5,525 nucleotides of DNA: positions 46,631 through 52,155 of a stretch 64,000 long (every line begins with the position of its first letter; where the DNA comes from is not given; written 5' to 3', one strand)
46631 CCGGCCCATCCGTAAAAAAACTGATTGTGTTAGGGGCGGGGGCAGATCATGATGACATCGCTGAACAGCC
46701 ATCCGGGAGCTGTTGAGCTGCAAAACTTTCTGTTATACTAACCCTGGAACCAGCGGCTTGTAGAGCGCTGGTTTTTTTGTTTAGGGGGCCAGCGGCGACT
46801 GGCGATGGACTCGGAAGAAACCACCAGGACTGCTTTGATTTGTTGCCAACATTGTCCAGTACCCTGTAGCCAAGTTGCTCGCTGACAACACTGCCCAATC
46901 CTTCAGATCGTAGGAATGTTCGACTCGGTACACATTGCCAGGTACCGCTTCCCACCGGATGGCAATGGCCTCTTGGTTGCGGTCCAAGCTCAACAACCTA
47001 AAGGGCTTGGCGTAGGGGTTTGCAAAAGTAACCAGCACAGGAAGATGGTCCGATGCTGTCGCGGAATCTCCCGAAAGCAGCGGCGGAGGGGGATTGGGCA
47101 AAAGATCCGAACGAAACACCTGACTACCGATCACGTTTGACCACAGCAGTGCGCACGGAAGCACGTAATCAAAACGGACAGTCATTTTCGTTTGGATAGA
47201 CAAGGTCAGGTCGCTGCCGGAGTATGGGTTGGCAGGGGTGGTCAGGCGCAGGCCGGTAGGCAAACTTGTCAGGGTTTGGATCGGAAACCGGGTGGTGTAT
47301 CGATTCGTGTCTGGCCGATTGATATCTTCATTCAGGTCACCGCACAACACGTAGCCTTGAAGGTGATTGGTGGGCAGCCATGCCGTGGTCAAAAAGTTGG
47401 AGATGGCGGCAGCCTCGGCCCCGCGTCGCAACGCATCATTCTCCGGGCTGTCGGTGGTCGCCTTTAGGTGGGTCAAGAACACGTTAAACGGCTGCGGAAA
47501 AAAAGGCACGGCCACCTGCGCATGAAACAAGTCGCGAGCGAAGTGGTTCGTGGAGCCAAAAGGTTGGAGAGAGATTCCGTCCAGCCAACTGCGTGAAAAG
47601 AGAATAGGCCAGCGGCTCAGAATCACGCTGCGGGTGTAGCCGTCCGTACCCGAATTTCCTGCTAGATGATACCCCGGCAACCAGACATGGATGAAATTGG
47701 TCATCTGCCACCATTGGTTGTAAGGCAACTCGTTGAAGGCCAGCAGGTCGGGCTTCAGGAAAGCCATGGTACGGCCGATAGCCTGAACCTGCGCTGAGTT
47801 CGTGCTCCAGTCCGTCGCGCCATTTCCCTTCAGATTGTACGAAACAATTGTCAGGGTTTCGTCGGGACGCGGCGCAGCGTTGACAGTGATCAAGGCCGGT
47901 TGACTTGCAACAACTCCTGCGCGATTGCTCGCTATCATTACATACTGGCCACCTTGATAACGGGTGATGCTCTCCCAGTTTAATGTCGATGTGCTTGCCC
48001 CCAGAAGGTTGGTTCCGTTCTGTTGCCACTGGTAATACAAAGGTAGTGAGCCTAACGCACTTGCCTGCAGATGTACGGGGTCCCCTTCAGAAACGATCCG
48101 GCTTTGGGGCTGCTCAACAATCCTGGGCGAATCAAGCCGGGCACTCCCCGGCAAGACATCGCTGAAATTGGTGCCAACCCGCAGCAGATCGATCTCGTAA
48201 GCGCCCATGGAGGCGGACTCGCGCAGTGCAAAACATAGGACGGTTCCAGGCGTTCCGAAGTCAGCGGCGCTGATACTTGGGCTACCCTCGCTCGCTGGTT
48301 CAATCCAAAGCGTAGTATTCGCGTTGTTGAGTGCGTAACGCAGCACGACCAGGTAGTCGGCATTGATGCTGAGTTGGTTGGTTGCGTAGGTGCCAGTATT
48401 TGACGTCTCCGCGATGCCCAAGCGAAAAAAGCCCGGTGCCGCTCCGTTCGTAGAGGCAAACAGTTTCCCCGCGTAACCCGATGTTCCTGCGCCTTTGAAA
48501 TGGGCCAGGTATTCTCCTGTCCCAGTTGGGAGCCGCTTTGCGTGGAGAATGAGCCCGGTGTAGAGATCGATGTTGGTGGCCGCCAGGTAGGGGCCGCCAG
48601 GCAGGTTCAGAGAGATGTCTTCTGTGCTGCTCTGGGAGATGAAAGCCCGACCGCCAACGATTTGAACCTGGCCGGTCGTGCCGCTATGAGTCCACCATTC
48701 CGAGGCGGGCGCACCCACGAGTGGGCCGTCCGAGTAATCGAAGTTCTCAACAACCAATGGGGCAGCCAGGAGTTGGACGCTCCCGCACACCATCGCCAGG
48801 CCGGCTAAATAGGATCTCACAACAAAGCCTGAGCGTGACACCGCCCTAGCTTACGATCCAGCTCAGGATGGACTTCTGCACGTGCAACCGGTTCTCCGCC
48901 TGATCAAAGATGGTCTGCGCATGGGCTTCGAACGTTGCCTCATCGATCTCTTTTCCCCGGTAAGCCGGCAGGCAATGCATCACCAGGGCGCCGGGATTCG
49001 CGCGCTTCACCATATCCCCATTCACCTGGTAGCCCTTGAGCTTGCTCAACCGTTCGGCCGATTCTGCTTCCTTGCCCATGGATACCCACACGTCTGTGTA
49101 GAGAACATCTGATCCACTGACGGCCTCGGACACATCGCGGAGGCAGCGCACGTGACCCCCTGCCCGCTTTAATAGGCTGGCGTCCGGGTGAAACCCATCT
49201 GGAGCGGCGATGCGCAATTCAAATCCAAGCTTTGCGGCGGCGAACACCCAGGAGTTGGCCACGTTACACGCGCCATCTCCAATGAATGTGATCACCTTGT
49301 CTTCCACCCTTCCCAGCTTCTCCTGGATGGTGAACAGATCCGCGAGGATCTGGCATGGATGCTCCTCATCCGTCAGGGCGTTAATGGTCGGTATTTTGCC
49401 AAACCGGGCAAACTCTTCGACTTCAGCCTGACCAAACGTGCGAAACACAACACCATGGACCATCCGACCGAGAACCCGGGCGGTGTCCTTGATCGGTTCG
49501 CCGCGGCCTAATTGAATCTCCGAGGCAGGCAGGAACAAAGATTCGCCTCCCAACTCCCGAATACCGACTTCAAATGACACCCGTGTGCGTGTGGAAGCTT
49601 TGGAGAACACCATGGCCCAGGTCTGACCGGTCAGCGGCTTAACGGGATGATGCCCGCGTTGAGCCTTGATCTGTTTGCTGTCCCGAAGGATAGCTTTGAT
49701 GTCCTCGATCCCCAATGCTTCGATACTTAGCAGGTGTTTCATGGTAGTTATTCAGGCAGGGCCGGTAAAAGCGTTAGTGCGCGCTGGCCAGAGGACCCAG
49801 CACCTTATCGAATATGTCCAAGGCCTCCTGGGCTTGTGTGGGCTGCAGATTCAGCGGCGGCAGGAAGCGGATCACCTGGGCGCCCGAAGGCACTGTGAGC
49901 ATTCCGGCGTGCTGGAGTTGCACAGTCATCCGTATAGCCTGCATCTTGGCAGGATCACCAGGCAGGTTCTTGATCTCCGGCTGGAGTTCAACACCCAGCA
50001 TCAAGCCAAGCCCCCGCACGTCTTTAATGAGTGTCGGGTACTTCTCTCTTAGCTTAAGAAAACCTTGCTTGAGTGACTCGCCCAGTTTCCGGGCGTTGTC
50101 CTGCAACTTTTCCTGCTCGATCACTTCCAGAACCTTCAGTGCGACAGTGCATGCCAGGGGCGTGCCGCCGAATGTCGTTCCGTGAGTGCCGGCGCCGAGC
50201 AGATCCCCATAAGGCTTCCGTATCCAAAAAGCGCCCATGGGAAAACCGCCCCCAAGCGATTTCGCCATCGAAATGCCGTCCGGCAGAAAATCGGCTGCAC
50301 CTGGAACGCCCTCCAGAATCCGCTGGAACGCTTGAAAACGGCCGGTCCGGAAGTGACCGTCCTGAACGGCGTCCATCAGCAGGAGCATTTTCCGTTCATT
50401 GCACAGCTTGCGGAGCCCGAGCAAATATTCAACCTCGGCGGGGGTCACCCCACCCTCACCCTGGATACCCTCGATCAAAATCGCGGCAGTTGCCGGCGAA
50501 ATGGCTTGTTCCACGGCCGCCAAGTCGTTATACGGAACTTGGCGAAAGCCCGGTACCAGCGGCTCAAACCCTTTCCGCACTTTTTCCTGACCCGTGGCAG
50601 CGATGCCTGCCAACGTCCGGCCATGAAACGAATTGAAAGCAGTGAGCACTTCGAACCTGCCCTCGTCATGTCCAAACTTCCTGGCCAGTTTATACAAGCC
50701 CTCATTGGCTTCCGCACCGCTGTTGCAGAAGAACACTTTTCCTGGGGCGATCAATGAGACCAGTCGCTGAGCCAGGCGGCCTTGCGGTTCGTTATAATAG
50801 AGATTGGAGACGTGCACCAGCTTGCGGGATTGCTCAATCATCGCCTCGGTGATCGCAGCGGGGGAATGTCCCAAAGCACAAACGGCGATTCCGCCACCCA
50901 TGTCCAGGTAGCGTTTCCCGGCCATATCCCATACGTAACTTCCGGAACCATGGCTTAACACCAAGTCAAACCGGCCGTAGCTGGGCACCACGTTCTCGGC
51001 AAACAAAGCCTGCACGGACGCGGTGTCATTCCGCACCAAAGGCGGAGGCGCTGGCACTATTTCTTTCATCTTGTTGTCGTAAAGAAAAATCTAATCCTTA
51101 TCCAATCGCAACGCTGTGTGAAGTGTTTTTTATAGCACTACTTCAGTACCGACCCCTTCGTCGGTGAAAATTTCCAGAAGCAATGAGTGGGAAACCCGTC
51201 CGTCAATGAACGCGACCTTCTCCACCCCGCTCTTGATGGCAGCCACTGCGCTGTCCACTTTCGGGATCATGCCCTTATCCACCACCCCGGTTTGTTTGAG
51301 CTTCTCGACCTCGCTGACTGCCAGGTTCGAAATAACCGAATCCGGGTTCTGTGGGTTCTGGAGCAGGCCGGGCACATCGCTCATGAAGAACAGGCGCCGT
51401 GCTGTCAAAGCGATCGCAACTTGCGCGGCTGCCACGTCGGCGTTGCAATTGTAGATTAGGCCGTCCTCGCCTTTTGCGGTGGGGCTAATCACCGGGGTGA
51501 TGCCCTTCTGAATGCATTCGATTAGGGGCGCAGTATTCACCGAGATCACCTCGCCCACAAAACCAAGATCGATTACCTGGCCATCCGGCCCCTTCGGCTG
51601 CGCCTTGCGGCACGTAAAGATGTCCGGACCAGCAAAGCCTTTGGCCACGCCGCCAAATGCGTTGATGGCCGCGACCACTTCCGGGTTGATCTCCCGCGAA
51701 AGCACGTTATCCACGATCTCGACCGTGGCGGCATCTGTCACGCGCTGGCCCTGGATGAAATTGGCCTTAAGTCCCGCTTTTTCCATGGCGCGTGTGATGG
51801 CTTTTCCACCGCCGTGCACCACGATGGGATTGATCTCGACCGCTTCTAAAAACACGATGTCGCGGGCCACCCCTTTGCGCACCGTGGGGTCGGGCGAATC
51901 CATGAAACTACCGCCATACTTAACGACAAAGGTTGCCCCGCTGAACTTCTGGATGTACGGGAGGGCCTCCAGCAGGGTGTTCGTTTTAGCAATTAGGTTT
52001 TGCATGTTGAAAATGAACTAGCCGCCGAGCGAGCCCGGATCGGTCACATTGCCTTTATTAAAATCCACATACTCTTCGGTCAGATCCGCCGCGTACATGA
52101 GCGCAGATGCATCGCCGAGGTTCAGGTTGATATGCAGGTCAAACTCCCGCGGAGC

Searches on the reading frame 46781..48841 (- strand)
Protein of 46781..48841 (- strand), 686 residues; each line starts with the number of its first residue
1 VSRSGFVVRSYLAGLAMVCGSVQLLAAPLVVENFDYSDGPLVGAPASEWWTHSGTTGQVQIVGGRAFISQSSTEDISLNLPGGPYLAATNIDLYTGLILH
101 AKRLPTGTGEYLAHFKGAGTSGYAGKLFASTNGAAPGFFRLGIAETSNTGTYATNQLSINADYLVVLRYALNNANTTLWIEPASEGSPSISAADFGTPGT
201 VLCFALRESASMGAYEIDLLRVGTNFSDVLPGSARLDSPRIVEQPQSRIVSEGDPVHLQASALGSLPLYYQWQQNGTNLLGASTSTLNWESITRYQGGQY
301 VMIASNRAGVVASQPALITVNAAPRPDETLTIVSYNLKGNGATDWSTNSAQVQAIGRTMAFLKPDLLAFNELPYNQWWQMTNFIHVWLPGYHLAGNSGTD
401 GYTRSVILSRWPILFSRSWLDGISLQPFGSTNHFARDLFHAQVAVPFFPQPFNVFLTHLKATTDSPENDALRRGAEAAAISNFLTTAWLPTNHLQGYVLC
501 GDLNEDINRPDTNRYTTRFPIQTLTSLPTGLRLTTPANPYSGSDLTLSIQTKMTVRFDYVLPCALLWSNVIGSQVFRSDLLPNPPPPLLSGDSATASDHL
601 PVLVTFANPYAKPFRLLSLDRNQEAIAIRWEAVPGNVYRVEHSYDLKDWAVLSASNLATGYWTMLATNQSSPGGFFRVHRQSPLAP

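Call 23: search_protein_families(library=pfam, proteins=[window:46781-48841:-], max_evalue=0.00001)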
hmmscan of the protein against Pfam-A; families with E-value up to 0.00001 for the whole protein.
window:46781-48841:- (686 aa): 2 families
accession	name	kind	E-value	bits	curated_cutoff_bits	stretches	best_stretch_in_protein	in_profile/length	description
PF03372.29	Exo_endo_phos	-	6.9e-10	39.5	24.5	1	333-599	1-225/225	Endonuclease/Exonuclease/phosphatase family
PF13927.12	Ig_3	-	1e-08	36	30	1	239-306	2-78/78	Immunoglobulin domain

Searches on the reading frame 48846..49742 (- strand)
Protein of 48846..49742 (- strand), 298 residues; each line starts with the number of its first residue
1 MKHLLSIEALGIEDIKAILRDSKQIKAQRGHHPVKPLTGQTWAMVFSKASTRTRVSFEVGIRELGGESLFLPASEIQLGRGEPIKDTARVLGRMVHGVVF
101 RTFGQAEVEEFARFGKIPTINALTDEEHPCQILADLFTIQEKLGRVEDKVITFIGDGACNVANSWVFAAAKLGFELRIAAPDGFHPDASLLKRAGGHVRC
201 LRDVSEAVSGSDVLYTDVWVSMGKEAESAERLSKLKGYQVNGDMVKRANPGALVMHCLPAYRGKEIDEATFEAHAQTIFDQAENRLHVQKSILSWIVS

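Call 23: search_protein_families(library=pfam, proteins=[window:48846-49742:-], max_evalue=0.00001)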
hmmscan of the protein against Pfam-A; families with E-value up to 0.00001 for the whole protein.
window:48846-49742:- (298 aa): 2 families
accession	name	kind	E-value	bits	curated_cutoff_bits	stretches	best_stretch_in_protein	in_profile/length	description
PF00185.30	OTCace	-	7.4e-49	166.2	29.4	1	148-295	2-156/157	Aspartate/ornithine carbamoyltransferase, Asp/Orn binding domain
PF02729.26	OTCace_N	-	4.9e-47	160.2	29.9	1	2-141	1-148/148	Aspartate/ornithine carbamoyltransferase, carbamoyl-P binding domain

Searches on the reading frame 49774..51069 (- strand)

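Call 23: search_protein_families(library=pfam, proteins=[window:49774-51069:-], max_evalue=0.00001)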
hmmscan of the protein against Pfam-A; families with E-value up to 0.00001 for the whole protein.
window:49774-51069:- (431 aa): 1 family
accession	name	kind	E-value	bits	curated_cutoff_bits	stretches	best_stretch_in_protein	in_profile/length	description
PF00202.27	Aminotran_3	-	2.1e-98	330.1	30.5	1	33-424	8-403/403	Aminotransferase class-III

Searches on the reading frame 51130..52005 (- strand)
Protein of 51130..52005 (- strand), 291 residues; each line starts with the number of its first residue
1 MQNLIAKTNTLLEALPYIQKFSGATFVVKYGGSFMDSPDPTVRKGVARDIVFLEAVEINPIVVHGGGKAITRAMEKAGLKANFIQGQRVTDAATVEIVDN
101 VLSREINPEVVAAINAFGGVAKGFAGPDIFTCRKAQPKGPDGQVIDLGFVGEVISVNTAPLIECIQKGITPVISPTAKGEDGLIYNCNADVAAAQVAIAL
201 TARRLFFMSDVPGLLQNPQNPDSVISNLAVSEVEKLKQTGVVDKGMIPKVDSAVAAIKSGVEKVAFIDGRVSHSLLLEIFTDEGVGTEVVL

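Call 23: search_protein_families(library=pfam, proteins=[window:51130-52005:-], max_evalue=0.00001)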
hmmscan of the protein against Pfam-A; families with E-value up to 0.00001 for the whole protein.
window:51130-52005:- (291 aa): 1 family
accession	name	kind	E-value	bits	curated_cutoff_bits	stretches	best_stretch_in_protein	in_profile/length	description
PF00696.33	AA_kinase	-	2.3e-40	139.2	24.9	1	25-267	2-233/234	Amino acid kinase family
